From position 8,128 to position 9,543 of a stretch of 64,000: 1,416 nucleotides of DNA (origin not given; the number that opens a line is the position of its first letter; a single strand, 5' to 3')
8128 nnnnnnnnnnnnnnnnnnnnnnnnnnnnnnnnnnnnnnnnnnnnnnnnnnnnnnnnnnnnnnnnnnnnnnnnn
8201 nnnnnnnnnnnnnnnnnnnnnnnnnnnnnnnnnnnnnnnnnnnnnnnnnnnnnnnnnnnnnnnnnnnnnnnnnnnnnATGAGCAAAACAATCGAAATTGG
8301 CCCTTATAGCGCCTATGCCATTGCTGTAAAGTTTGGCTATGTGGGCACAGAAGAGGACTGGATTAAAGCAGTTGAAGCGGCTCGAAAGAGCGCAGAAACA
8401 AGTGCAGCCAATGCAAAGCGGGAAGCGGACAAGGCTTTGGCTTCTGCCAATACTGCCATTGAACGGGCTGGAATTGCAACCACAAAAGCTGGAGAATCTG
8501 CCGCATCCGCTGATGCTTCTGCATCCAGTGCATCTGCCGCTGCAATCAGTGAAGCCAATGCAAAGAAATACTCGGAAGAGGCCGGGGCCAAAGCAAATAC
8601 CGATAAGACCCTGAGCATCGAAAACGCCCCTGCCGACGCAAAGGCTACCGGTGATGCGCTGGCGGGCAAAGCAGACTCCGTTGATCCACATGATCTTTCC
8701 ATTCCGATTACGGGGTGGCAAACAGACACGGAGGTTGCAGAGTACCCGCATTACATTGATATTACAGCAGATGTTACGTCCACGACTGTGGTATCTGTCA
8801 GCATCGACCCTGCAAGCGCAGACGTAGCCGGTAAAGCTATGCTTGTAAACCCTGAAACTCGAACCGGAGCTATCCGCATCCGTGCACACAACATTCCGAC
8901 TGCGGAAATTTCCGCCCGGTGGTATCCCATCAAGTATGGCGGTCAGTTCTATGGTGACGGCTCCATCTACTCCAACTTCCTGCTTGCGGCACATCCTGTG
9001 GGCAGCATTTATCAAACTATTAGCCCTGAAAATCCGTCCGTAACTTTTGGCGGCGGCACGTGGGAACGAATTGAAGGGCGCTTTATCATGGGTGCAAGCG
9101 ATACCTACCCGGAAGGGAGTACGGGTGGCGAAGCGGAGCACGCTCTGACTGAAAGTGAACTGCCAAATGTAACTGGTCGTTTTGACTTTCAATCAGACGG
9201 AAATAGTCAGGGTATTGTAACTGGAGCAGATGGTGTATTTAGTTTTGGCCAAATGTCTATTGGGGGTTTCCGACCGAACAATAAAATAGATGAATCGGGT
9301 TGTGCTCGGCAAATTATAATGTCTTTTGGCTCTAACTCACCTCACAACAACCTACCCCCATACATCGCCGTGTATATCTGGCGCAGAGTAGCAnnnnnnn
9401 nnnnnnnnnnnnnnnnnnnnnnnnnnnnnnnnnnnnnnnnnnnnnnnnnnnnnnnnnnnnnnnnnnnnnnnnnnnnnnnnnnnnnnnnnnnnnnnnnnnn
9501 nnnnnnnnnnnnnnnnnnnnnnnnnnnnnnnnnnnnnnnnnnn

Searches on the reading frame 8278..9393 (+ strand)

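Call 12: search_protein_families(library=phrogs, proteins=[window:8278-9393:+], max_evalue=0.001)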
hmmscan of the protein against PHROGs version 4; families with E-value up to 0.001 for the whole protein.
window:8278-9393:+ (372 aa): 8 families
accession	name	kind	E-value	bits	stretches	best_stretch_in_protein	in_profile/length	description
phrog_23587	-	unknown function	7.1e-21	75.8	1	115-216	27-129/140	-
phrog_6465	-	tail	2.3e-17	64.5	1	222-372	101-281/281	tail protein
phrog_24267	-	unknown function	3.6e-15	57.3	1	225-372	127-266/266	-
phrog_5717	-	tail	4.4e-14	52.7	1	236-372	1000-1150/1150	tail protein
phrog_8763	-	tail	6.3e-06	25.6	1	279-368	645-745/1024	tail protein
phrog_8469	-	tail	8.5e-05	23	0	266-297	161-192/303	tail fiber protein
phrog_20878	-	tail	0.00015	22.3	1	241-372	225-365/365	tail fiber protein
phrog_958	-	tail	0.00099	18.6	0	233-274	452-495/606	baseplate wedge subunit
